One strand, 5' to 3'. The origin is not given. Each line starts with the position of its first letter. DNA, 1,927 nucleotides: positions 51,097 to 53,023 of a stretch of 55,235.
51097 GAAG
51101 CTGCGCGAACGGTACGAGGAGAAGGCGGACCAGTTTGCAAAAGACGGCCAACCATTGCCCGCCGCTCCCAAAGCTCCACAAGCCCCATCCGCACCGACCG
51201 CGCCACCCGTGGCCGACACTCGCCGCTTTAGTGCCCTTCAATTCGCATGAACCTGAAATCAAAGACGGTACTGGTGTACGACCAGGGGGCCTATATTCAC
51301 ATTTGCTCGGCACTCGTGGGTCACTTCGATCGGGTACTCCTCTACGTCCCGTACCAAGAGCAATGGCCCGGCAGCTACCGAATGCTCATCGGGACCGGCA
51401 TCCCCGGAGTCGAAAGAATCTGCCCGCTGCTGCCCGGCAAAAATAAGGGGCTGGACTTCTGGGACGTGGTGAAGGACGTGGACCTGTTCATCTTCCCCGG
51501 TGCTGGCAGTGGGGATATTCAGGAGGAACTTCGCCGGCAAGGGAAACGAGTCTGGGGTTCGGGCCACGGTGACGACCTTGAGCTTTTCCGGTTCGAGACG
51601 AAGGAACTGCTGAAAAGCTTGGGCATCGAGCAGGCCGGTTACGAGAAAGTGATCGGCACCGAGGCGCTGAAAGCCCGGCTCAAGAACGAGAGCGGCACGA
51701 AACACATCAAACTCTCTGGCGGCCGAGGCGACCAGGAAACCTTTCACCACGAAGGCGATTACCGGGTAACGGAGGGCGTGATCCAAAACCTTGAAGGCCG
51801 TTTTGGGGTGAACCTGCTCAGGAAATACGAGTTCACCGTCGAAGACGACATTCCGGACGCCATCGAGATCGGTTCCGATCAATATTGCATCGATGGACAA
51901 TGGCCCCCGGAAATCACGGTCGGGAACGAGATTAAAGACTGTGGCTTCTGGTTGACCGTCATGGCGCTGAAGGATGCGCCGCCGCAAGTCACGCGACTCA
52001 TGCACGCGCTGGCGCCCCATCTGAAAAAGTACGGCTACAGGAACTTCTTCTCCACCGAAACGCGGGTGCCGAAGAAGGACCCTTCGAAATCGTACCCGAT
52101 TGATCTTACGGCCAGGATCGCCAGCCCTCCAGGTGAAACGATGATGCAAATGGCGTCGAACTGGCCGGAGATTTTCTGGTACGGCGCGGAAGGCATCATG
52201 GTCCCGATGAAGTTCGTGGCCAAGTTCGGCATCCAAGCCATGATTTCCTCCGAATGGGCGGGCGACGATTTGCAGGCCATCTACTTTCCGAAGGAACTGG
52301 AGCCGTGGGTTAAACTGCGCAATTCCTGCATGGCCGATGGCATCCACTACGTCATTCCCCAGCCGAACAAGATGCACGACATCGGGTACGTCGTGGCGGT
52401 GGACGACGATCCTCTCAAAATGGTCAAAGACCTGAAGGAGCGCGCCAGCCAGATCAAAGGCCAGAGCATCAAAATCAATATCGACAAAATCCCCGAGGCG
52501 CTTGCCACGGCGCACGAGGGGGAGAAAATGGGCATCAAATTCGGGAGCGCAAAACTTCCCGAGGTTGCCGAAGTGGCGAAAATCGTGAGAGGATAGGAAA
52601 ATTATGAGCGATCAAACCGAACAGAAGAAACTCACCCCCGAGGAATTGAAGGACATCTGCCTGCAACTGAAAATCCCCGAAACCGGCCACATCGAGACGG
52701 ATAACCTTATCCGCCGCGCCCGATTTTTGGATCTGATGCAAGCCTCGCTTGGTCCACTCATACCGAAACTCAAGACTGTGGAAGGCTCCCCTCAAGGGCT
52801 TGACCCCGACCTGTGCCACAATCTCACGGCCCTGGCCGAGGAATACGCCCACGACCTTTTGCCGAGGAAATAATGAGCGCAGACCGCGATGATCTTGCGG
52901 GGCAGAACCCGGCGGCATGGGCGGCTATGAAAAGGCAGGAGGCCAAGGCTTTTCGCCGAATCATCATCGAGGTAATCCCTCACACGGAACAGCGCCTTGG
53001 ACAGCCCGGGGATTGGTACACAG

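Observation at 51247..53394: PurD-like ATP-grasp enzyme translationally coupled to the giant virion protein, followed by two small conserved genes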

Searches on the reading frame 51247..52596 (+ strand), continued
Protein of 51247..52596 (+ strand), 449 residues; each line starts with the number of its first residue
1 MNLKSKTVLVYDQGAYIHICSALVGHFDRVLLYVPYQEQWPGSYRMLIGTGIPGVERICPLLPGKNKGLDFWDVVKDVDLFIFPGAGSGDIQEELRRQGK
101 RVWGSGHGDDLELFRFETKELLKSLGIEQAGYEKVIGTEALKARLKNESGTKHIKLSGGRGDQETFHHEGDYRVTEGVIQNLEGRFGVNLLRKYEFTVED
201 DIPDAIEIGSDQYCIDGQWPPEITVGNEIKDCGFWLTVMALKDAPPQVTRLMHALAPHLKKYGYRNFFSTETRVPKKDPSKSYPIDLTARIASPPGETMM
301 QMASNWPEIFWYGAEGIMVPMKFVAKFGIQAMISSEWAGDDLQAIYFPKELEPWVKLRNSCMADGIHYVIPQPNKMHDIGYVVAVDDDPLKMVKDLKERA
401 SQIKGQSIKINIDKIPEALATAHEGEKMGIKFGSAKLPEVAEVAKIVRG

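Call 104: find_encoding_contigs(protein=P0007, flank=8000, max_places=1)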
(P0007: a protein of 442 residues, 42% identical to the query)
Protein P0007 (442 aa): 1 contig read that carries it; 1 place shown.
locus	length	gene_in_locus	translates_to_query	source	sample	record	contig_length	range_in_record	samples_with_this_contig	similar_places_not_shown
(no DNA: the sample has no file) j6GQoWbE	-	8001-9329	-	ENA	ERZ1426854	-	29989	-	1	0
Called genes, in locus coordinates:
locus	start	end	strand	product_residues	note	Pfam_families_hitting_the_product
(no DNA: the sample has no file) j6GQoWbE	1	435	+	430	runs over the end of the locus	-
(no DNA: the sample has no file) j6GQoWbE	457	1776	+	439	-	-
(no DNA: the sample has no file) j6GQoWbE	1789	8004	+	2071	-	PF18853:LPD37, PF26092:T4_Y16D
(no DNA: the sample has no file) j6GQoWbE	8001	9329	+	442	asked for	-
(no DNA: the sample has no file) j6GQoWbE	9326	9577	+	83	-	-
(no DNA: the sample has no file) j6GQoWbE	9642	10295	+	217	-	-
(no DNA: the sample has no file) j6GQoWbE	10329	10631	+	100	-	-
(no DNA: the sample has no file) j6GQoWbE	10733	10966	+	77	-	-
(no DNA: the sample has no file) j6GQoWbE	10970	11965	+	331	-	-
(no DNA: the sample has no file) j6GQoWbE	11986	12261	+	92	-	?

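Call 106: fold_search(model_id=the predicted structure, library=viral)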
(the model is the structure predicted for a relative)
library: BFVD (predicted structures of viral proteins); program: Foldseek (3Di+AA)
matches with E <= 10: 580; with E <= 0.001: 39
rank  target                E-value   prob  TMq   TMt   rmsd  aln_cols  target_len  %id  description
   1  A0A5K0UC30            1.1e-08  1.00  0.37  0.27   8.7       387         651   10  Uncharacterized protein [Yasminevirus sp. GU-2018]
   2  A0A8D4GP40            1.9e-08  1.00  0.44  0.52   9.0       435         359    9  (no name in the UniProt tables at hand)
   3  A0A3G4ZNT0            3.6e-08  1.00  0.35  0.29   6.4       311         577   14  ATP-grasp domain-containing protein [Terrestrivirus sp.]
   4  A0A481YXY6            3.8e-08  1.00  0.37  0.38   9.2       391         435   10  D-ala D-ala ligase [Marseillevirus LCMAC202]
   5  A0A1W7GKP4            2.4e-07  1.00  0.38  0.50   6.8       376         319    9  ATP-grasp domain-containing protein [Tenacibaculum phage pT24]
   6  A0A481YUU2            2.7e-07  1.00  0.33  0.45  10.2       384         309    8  Tubulin--tyrosine ligase [Marseillevirus LCMAC102]
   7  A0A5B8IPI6            7.4e-07  1.00  0.30  0.43   6.9       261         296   12  TupA-like ATPgrasp [Mimiviridae sp. ChoanoV1]
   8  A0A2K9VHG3            7.8e-07  1.00  0.34  0.51   8.8       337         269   11  ATP-grasp domain-containing protein [Pseudomonas phage Bjorn]
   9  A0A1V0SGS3            1.9e-06  1.00  0.31  0.18  13.5       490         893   11  Tubulin-tyrosine ligase family protein [Hokovirus HKV1]
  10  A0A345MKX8            3.0e-06  1.00  0.31  0.53   7.8       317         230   10  (no name in the UniProt tables at hand)
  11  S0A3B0                4.1e-06  1.00  0.33  0.46   6.6       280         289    8  ATP-grasp domain containing protein [Cellulophaga phage phi14:2]
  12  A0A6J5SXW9            5.2e-06  1.00  0.37  0.57   8.0       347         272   12  CarB Carbamoylphosphate synthase large subunit (Split gene in MJ) [uncultured Caudovirales phage]
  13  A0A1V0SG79            6.6e-06  1.00  0.28  0.34  10.1       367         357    8  Tubulin-tyrosine ligase family protein [Hokovirus HKV1]
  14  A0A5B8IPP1            9.9e-06  1.00  0.29  0.24  12.3       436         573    8  Tubulin-tyrosine ligase family [Mimiviridae sp. ChoanoV1]
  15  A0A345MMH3            1.3e-05  1.00  0.36  0.53   7.0       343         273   10  (no name in the UniProt tables at hand)
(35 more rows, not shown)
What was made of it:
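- Closest known: Other viral ATP-grasp proteins. Same: A shared ATP-grasp core (E down to 1e-8; call 106).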

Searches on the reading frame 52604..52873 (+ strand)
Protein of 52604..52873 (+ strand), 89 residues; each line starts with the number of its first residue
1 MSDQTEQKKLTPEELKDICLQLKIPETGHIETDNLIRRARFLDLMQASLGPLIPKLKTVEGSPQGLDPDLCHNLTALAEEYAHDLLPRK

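Call 3: search_protein_families(library=pfam, proteins=[window:52604-52873:+], max_evalue=1)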
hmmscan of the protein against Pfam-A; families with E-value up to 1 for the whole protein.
window:52604-52873:+ (89 aa): 0 families

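Call 4: search_protein_families(library=phrogs, proteins=[window:52604-52873:+], max_evalue=0.1)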
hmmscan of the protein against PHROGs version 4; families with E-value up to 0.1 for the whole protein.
window:52604-52873:+ (89 aa): 0 families

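Call 7: search_protein_families(library=ncbifam, proteins=[window:52604-52873:+], max_evalue=1)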
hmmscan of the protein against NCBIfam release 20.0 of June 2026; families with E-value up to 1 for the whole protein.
window:52604-52873:+ (89 aa): 0 families
